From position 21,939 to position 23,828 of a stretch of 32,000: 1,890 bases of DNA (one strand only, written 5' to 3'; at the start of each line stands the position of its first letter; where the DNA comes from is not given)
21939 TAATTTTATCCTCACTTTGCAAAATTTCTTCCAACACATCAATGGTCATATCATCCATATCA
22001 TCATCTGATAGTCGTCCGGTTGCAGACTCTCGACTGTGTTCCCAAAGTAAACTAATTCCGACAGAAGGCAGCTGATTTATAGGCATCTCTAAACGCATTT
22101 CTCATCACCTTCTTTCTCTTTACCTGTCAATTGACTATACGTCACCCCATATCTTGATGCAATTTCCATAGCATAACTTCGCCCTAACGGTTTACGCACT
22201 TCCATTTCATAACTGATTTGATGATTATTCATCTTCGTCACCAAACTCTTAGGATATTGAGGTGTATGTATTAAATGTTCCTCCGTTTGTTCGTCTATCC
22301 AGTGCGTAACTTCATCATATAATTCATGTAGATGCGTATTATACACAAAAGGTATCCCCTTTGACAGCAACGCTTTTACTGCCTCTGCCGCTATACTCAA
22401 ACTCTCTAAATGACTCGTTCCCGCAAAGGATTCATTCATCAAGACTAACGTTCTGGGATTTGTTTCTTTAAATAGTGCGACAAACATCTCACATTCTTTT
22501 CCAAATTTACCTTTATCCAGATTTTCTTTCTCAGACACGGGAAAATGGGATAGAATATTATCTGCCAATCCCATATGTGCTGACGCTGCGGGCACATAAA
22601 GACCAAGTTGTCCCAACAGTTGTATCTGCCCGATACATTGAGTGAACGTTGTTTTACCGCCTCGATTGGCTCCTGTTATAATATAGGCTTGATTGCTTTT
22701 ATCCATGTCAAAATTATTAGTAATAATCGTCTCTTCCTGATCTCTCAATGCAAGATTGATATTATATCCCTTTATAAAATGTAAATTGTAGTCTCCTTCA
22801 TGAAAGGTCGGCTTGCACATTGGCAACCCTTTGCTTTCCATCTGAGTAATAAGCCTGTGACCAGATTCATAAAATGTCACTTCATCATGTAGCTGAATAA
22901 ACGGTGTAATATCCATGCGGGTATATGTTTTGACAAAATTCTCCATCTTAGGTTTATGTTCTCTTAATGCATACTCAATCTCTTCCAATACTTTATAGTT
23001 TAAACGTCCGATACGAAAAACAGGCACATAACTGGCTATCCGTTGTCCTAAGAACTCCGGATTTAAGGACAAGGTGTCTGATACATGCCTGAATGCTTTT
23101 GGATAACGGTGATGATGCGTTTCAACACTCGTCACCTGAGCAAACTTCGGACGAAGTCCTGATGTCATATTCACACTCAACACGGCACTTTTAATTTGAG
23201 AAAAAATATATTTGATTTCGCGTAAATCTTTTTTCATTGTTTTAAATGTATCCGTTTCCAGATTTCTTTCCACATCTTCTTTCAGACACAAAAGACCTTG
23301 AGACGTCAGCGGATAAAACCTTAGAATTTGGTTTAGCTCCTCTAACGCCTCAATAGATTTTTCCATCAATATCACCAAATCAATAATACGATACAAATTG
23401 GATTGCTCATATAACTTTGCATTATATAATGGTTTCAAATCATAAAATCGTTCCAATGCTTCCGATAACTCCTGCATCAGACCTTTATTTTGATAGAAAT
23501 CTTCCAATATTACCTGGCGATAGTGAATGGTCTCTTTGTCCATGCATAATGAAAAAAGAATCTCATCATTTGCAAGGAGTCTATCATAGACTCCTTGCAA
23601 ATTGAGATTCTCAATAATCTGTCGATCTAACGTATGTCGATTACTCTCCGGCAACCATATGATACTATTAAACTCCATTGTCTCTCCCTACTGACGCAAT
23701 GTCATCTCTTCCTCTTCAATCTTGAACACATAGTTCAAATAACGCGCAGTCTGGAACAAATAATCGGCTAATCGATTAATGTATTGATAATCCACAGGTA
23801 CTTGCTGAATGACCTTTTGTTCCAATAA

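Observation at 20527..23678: Translationally coupled pair of truncated MutS-II-like ATPases: candidate bacterial heterodimeric MutS-type clamp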

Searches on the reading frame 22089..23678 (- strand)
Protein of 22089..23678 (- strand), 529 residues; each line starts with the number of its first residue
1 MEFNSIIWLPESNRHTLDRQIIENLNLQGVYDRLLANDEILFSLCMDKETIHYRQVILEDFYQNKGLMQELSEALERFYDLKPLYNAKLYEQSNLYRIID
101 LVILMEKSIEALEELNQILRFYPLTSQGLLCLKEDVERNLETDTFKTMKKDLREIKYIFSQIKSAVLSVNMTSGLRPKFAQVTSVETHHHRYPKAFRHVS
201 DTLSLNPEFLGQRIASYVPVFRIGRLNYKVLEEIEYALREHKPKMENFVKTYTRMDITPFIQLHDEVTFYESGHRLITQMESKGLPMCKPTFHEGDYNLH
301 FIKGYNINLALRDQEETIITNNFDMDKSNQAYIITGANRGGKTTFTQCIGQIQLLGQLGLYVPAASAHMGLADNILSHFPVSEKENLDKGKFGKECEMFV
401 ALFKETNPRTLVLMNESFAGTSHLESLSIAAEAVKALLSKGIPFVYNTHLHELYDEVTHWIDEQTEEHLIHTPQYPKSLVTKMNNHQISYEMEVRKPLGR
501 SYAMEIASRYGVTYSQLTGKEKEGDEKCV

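Call 3: search_protein_families(library=pfam, proteins=[window:22089-23678:-], max_evalue=0.01)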
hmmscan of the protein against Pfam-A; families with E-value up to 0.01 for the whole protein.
window:22089-23678:- (529 aa): 2 families
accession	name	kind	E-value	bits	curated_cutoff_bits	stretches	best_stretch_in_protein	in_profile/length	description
PF00488.27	MutS_V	-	1.1e-21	78.1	30.2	1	333-511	2-171/188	MutS domain V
PF05192.23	MutS_III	-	1.7e-05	25.7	34.1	1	46-257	46-189/194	MutS domain III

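Call 4: search_protein_families(library=ncbifam, proteins=[window:22089-23678:-], max_evalue=0.01)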
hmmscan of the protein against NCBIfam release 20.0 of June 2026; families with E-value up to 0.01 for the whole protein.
window:22089-23678:- (529 aa): 5 families
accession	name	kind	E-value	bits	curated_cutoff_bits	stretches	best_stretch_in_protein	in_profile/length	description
NF003810.1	PRK05399.1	equivalog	1.1e-28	100.4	480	2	288-455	561-730/793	DNA mismatch repair protein MutS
NF052383.1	ATPase_KamC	equivalog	1e-22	80.7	300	1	56-459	44-438/508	lysine 5,6-aminomutase reactivase ATPase KamC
TIGR01070.1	mutS1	equivalog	1e-21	77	641.7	1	314-454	577-718/840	DNA mismatch repair protein MutS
TIGR01069.2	mutS2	equivalog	1.5e-16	60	400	1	289-512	291-499/790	endonuclease MutS2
NF011514.0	PRK14953.1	equivalog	0.0037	16.2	536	0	314-348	23-57/488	DNA polymerase III subunits gamma and tau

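Call 10: find_homologous_proteins(query=window:22089-23678:-, max_evalue=0.00001)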
Query window:22089-23678:- (529 aa): 184 proteins with E <= 0.00001 among 8000 candidates; the best 120 are listed.
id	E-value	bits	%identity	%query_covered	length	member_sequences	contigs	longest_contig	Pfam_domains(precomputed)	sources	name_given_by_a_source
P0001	0.0e+0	1199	100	100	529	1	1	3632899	PF00488.28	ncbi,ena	-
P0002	4.0e-195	667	58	98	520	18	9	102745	PF00488.28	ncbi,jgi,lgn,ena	jgi:DNA mismatch repair ATPase MutS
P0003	2.3e-190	652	57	98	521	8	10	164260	PF00488.28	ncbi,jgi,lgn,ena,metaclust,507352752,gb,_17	metaclust:\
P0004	3.2e-188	645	57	98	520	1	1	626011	PF00488.28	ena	-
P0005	2.6e-181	622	56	98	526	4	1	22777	PF00488.28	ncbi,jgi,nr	ncbi:MAG: hypothetical protein JW708_05880 [Vallitaleaceae bacterium]|jgi:DNA mismatch repair protei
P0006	1.6e-178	613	55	99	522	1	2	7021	PF05192.24,PF00488.28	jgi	-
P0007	1.5e-172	593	54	98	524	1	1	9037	PF00488.28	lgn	-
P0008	1.8e-171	589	53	98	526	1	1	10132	PF00488.28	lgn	-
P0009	1.0e-170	587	53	99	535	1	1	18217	PF00488.28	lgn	-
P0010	7.6e-170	584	53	98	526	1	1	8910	PF00488.28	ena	-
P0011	1.2e-169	583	52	99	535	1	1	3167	PF00488.28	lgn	-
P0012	3.9e-161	555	51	98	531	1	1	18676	PF00488.28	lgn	-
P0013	4.2e-161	555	50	98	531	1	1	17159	PF00488.28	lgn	-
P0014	8.0e-161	554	51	98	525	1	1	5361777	PF00488.28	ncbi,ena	-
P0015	4.1e-155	535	50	98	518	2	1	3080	PF00488.28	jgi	-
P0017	6.6e-135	469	45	98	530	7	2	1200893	PF00488.28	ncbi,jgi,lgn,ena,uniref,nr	ncbi:MutS-related protein [Vallitalea guaymasensis]|uniref:MutS-related protein n=1 Tax=Vallitalea g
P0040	8.4e-122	426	41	99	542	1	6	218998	PF00488.28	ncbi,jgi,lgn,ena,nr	ncbi:MAG: hypothetical protein CVU84_05955 [Firmicutes bacterium HGW-Firmicutes-1]|jgi:DNA mismatch 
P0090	6.4e-57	212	29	91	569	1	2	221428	PF00488.28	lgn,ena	-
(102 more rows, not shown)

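Call 11: find_encoding_contigs(protein=P0017, flank=8000, max_places=2)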
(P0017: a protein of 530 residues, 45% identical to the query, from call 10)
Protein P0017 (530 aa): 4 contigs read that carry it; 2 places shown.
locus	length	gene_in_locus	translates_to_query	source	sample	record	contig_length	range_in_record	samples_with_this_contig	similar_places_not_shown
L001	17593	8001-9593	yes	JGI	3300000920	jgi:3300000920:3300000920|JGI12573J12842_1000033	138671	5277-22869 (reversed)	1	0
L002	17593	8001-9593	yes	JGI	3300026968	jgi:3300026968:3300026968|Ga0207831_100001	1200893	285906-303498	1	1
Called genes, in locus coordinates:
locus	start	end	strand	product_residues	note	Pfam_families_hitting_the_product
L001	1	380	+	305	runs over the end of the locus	PF00528:BPD_transp_1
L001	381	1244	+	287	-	PF00528:BPD_transp_1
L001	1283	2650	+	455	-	PF03372:Exo_endo_phos, PF22669:Exo_endo_phos2 (faint), PF01419:Jacalin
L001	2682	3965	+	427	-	PF02811:PHP (weak)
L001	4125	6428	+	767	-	PF12833:HTH_18, PF00165:HTH_AraC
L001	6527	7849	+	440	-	PF21349:RUBY_RBDX, PF23458:DUF7130 (weak), PF01262:AlaDh_PNT_C (faint), PF01266:DAO (faint), PF07992:Pyr_redox_2, PF13738:Pyr_redox_3, PF00070:Pyr_redox, PF18267:Rubredoxin_C, +2 more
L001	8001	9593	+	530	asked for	PF00488:MutS_V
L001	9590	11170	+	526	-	PF00488:MutS_V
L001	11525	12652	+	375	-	PF01169:GDT1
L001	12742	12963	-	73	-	-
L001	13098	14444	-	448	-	PF01554:MatE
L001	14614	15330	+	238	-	PF09929:DUF2161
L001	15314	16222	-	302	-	PF02311:AraC_binding, PF12833:HTH_18, PF00165:HTH_AraC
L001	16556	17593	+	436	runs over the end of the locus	PF01547:SBP_bac_1, PF13416:SBP_bac_8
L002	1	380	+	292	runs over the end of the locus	PF00528:BPD_transp_1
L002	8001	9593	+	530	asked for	PF00488:MutS_V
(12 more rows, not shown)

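Call 12: find_encoding_contigs(protein=P0040, flank=8000, max_places=2)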
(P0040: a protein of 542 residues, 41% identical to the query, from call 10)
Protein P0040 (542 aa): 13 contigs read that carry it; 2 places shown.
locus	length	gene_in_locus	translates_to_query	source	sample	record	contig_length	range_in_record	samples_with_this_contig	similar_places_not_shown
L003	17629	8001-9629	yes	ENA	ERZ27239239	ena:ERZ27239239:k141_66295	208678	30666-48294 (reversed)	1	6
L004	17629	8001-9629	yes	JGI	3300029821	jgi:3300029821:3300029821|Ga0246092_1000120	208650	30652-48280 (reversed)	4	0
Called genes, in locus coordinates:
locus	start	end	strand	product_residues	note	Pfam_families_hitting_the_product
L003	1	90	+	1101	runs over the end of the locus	PF10114:PocR, PF00989:PAS, PF08448:PAS_4 (weak), PF13426:PAS_9, PF08447:PAS_3 (weak), PF00512:HisKA, PF02518:HATPase_c, PF00072:Response_reg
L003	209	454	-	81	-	-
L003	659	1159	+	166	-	PF02810:SEC-C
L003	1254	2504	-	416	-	PF12797:Fer4_2 (faint), PF00037:Fer4 (weak), PF13237:Fer4_10, PF14697:Fer4_21, PF12838:Fer4_7, PF13187:Fer4_9, PF25160:LdpA_Fe-S-bd (weak), PF00037:Fer4 (weak), +1 more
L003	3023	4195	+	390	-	PF13433:Peripla_BP_5 (weak), PF13458:Peripla_BP_6, PF01094:ANF_receptor, PF13433:Peripla_BP_5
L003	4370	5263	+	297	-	PF02653:BPD_transp_2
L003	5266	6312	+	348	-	PF02653:BPD_transp_2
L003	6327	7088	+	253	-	PF00005:ABC_tran, PF13304:AAA_21 (faint), PF12399:BCA_ABC_TP_C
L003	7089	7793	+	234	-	PF00005:ABC_tran, PF13304:AAA_21 (faint)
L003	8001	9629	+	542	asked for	PF00488:MutS_V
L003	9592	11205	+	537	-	PF00488:MutS_V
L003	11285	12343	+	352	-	PF03590:AsnA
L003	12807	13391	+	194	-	PF00440:TetR_N, PF08359:TetR_C_4, PF16859:TetR_C_11 (weak), PF16925:TetR_C_13 (weak)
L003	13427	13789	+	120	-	PF00072:Response_reg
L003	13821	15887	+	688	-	PF01627:Hpt, PF07194:P2, PF02895:H-kinase_dim, PF02518:HATPase_c, PF01584:CheW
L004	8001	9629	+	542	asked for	PF00488:MutS_V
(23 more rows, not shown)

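Call 13: find_encoding_contigs(protein=P0090, flank=8000, max_places=2)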
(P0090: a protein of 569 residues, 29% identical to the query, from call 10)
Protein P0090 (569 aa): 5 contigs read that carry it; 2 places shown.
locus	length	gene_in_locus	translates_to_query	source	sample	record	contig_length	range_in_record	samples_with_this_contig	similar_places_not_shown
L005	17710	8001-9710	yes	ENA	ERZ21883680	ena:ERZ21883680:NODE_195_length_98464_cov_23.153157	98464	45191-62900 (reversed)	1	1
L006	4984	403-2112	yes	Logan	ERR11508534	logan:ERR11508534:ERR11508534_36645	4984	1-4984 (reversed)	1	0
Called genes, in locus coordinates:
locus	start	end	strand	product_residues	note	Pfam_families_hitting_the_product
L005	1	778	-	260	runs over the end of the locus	PF04542:Sigma70_r2, PF04539:Sigma70_r3, PF01381:HTH_3 (faint), PF08281:Sigma70_r4_2 (faint), PF04545:Sigma70_r4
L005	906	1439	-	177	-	PF01569:PAP2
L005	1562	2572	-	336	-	PF07451:SpoVAD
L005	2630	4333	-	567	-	PF09716:ETRAMP (weak), PF04294:VanW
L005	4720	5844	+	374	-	PF06925:MGDG_synth, PF00534:Glycos_transf_1, PF04101:Glyco_tran_28_C, PF13692:Glyco_trans_1_4 (weak)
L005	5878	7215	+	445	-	PF00079:Serpin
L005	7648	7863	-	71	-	PF05979:DUF896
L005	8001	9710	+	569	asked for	PF00488:MutS_V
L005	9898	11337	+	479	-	PF00587:tRNA-synt_2b, PF03129:HGTP_anticodon, PF09180:ProRS-C_1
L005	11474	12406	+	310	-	PF04204:HTS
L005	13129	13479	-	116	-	PF01381:HTH_3 (weak), PF13443:HTH_26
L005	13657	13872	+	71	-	-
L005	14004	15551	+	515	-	PF00089:Trypsin, PF13365:Trypsin_2, PF16697:Yop-YscD_cpl, PF00498:FHA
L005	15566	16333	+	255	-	PF13672:PP2C_2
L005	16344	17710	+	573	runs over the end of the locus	PF00069:Pkinase, PF07714:PK_Tyr_Ser-Thr, PF03109:ABC1 (faint)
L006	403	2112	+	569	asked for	PF00488:MutS_V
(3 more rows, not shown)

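Call 15: find_encoding_contigs(protein=P0002, flank=8000, max_places=2)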
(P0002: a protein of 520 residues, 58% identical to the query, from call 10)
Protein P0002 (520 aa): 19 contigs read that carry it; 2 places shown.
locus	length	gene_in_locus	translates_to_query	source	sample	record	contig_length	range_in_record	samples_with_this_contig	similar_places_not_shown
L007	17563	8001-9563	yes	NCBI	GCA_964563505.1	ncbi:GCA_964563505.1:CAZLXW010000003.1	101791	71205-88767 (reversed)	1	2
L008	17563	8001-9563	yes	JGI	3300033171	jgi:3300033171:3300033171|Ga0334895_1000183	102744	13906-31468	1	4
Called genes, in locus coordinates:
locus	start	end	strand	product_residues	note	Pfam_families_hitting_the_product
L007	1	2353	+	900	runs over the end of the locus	PF00330:Aconitase, PF00694:Aconitase_C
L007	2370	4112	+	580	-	PF08269:dCache_2, PF17200:sCache_2, PF17201:Cache_3-Cache_2 (weak), PF11887:Mce4_CUP1 (faint), PF00015:MCPsignal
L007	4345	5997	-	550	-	PF00005:ABC_tran, PF02463:SMC_N (faint), PF13304:AAA_21 (faint), PF12848:ABC_tran_Xtn, PF00005:ABC_tran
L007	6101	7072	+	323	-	PF01408:GFO_IDH_MocA, PF02894:GFO_IDH_MocA_C, PF22725:GFO_IDH_MocA_C3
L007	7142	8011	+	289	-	PF12844:HTH_19 (weak), PF01381:HTH_3, PF02607:B12-binding_2, PF02310:B12-binding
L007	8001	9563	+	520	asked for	PF00488:MutS_V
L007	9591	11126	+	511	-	PF00488:MutS_V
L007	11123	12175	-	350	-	PF01022:HTH_5, PF12840:HTH_20 (weak)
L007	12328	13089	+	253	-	PF12146:Hydrolase_4, PF00561:Abhydrolase_1, PF12697:Abhydrolase_6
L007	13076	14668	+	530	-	PF08245:Mur_ligase_M, PF02875:Mur_ligase_C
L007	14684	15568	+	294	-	PF02645:DegV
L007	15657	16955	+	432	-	PF00483:NTP_transferase, PF00132:Hexapep (faint), PF24894:Hexapep_GlmU, PF25084:LbH_EIF2B, PF25087:GMPPB_C, PF25247:LbH_GLGC (weak)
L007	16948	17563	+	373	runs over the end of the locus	PF00483:NTP_transferase, PF24894:Hexapep_GlmU, PF25084:LbH_EIF2B, PF25087:GMPPB_C (weak), PF25247:LbH_GLGC (faint)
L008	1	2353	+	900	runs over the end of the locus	PF00330:Aconitase, PF00694:Aconitase_C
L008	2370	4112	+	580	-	PF08269:dCache_2, PF17200:sCache_2, PF17201:Cache_3-Cache_2 (weak), PF11887:Mce4_CUP1 (faint), PF00015:MCPsignal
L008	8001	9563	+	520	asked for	PF00488:MutS_V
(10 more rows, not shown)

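Call 16: find_encoding_contigs(protein=P0014, flank=8000, max_places=1)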
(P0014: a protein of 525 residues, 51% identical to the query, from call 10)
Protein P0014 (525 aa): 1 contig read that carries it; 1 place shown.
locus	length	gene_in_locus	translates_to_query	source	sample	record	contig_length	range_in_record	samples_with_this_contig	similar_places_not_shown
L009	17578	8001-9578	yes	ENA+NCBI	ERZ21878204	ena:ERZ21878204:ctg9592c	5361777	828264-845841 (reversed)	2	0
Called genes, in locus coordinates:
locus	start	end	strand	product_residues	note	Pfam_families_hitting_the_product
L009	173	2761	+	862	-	PF00171:Aldedh, PF00465:Fe-ADH, PF13685:Fe-ADH_2 (weak), PF25137:ADH_Fe_C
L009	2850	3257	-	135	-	PF01451:LMWPc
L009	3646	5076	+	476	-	-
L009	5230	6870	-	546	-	PF00005:ABC_tran, PF02463:SMC_N (faint), PF13304:AAA_21 (faint), PF12848:ABC_tran_Xtn, PF00005:ABC_tran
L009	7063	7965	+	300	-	PF01381:HTH_3, PF12844:HTH_19, PF13443:HTH_26 (weak), PF13560:HTH_31, PF02607:B12-binding_2, PF02310:B12-binding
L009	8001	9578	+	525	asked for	PF00488:MutS_V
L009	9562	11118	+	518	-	PF00488:MutS_V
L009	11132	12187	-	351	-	PF01022:HTH_5, PF12840:HTH_20 (weak), PF13412:HTH_24 (weak)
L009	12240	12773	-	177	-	PF01066:CDP-OH_P_transf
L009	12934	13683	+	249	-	PF00561:Abhydrolase_1, PF12146:Hydrolase_4, PF12697:Abhydrolase_6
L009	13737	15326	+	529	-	PF08245:Mur_ligase_M, PF02875:Mur_ligase_C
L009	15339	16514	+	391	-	PF01820:Dala_Dala_lig_N, PF02786:CPSase_L_D2, PF02222:ATP-grasp (weak), PF07478:Dala_Dala_lig_C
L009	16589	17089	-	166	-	PF02810:SEC-C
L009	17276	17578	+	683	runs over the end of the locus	PF02743:dCache_1, PF00672:HAMP (faint), PF22673:MCP-like_PDC_1, PF00015:MCPsignal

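Call 17: find_encoding_contigs(protein=P0001, flank=3000, max_places=1)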
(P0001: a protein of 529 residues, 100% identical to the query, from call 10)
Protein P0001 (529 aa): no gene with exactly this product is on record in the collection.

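Call 30: search_solved_structures(query=window:22089-23678:-, max_evalue=0.001)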
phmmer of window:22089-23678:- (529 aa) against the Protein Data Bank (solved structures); distinct sequences matched with E-value up to 0.001: 37.
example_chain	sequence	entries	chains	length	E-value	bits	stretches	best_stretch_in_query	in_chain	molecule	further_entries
1ewr_A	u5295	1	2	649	3e-15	59.2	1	324-453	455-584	DNA MISMATCH REPAIR PROTEIN MUTS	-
1ewq_A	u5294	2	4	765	4.1e-15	58.7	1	324-453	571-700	DNA MISMATCH REPAIR PROTEIN MUTS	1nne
1fw6_A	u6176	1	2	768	4.2e-15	58.7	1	324-453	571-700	DNA MISMATCH REPAIR PROTEIN MUTS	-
8r7c_A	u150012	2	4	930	1.1e-13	54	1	286-454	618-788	DNA mismatch repair protein Msh2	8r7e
2o8e_A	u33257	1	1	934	1.1e-13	54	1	286-454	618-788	DNA mismatch repair protein Msh2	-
2o8b_A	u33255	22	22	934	1.1e-13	54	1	286-454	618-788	DNA mismatch repair protein Msh2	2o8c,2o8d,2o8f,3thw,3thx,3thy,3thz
8rb1_A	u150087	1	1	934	2.8e-13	52.7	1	286-454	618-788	DNA mismatch repair protein Msh2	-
3thw_B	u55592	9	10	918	4.6e-13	52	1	287-435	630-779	DNA mismatch repair protein Msh3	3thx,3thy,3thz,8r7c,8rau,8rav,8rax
5x9w_A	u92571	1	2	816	5.6e-13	51.7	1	311-458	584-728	DNA mismatch repair protein MutS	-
5yk4_A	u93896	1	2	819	5.6e-13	51.7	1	311-458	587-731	DNA mismatch repair protein MutS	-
8r7e_B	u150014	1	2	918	6.1e-13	51.6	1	287-435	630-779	DNA mismatch repair protein Msh3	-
8r7v_B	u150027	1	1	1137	6.3e-13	51.5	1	287-435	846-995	DNA mismatch repair protein Msh3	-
8olx_B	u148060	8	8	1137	6.4e-13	51.5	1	287-435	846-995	DNA mismatch repair protein Msh3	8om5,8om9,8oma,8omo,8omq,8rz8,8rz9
8raz_A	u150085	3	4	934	7.4e-13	51.3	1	286-454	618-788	DNA mismatch repair protein Msh2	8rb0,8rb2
8rz7_B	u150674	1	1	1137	8.5e-13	51.1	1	287-435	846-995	DNA mismatch repair protein Msh3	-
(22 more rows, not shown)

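Call 32: find_related_loci(query=A1, collection=genome_contigs, flank=6000)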
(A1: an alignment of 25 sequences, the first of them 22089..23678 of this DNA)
Query A1 (529 aa) in genome_contigs; peptide patterns used: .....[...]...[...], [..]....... (x = any residue, [..] = any of these).
599 stretches matched a pattern (row limit reached: there are more); 462 encode a relative of the query (tblastn E <= 1e-3); the best 80 are kept; 80 distinct loci.
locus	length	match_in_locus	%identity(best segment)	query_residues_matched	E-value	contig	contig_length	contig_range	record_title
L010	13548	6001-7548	59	1-517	0e+0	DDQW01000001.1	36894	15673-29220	MAG TPA_asm: Clostridiales bacterium UBA2432 UBA2432_contig_46, whole genome shotgun sequence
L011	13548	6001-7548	58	1-517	0e+0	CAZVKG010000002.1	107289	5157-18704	MAG TPA_asm: uncultured Eubacteriales bacterium isolate SRP241341_co1_252 genome assembly, contig: NODE_231_length_10728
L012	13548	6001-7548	53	1-517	1e-174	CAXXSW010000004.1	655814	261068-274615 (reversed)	MAG: Vallitaleaceae bacterium isolate 78b136a1-eb53-4df1-ae98-ea9def862ce6 genome assembly, contig: contig_4, whole geno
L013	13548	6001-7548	51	1-517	2e-171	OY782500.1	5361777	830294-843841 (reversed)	MAG: Vallitaleaceae bacterium isolate 08788439-a597-456a-b4e9-0d8f61821b33 genome assembly, chromosome: 1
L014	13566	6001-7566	45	3-518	4e-145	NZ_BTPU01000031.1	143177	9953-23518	Vallitalea maricola strain AN17-2 sequence031, whole genome shotgun sequence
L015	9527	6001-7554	43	3-517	2e-135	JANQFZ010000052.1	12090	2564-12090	MAG: Vallitaleaceae bacterium isolate PL23b_bin.23 k99_3261104, whole genome shotgun sequence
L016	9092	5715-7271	44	1-520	9e-135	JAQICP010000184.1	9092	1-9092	MAG: Vallitaleaceae bacterium isolate GH51 k119_314844, whole genome shotgun sequence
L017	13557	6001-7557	41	1-520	2e-139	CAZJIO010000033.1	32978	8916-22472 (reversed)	MAG TPA_asm: uncultured Eubacteriales bacterium isolate SRP290908_co2_161 genome assembly, contig: NODE_1607_length_3297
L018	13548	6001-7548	58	1-517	0e+0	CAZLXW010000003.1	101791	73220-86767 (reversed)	MAG TPA_asm: uncultured Eubacteriales bacterium isolate SRP241341_co1_141 genome assembly, contig: NODE_264_length_10179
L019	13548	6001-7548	31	39-523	3e-67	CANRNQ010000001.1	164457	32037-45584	MAG: uncultured Clostridia bacterium isolate Lapin-021__bin44 genome assembly, contig: Lapin-021__NODE_75_length_164457_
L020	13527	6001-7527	32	39-517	2e-66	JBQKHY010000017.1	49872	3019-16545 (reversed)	Ruminococcus sp. LCP21S3_E8 contig00017, whole genome shotgun sequence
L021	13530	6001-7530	30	39-517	2e-66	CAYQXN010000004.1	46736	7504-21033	MAG TPA_asm: uncultured Ruminococcus sp. isolate SRP222994_co1_483 genome assembly, contig: NODE_1298_length_46736_cov_5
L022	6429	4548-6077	30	39-517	5e-66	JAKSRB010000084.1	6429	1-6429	MAG: Ruminococcus sp. isolate Horse_feces244 MAG244_84, whole genome shotgun sequence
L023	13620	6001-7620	29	17-517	7e-66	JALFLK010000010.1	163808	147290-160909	MAG: bacterium isolate SUG787 k141_314451, whole genome shotgun sequence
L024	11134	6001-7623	30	15-517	3e-65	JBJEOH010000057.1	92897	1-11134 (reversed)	MAG: Acutalibacteraceae bacterium isolate LOHA17_bin.010 NODE_74_length_92897_cov_74.361604, whole genome shotgun sequen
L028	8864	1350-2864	30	40-518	7e-65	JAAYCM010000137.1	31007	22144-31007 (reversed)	MAG: Chloroflexota bacterium isolate AS06rmzACSIP_45 554429_AS06, whole genome shotgun sequence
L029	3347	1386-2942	31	11-517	4e-65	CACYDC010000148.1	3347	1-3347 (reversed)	MAG: uncultured Ruminococcus sp. isolate RUG11828 genome assembly, contig: RUG11828_asm_148, whole genome shotgun sequen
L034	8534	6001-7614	30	5-518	2e-63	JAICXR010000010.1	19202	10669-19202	MAG: Chloroflexota bacterium isolate LS_FP_2_bin.128 k141_2911113_length_19202_cov_19.9328, whole genome shotgun sequenc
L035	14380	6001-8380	30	5-520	2e-63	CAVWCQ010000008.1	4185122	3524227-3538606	MAG: uncultured Chloroflexia bacterium isolate MFD03899.bin.2.186 genome assembly, contig: contig_6098, whole genome sho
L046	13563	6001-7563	29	11-517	6e-62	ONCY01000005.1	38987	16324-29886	uncultured Clostridiales bacterium isolate RUG196 genome assembly, contig: scaffold_222, whole genome shotgun sequence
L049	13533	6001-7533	31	44-517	4e-62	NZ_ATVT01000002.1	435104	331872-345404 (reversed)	Butyrivibrio sp. XPD2006 G590DRAFT_scaffold00002.2_C, whole genome shotgun sequence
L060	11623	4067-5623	31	11-517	2e-61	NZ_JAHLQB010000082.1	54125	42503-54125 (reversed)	Lachnoclostridium sp. MSJ-17 M-17_ctg000047, whole genome shotgun sequence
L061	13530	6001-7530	29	39-517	2e-61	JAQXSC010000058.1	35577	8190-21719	MAG: Oscillospiraceae bacterium isolate SUG1473 k141_712279, whole genome shotgun sequence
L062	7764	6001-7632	29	11-517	6e-61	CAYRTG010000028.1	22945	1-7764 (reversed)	MAG TPA_asm: uncultured Ruminococcus sp. isolate SRP222994_co1_127 genome assembly, contig: NODE_4487_length_22945_cov_1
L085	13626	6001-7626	28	5-518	2e-60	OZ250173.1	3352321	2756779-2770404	MAG: Candidatus Entotheonellaceae bacterium isolate 9d1d725d-eef8-4373-9b5a-f8a255acfc24 genome assembly, chromosome: 1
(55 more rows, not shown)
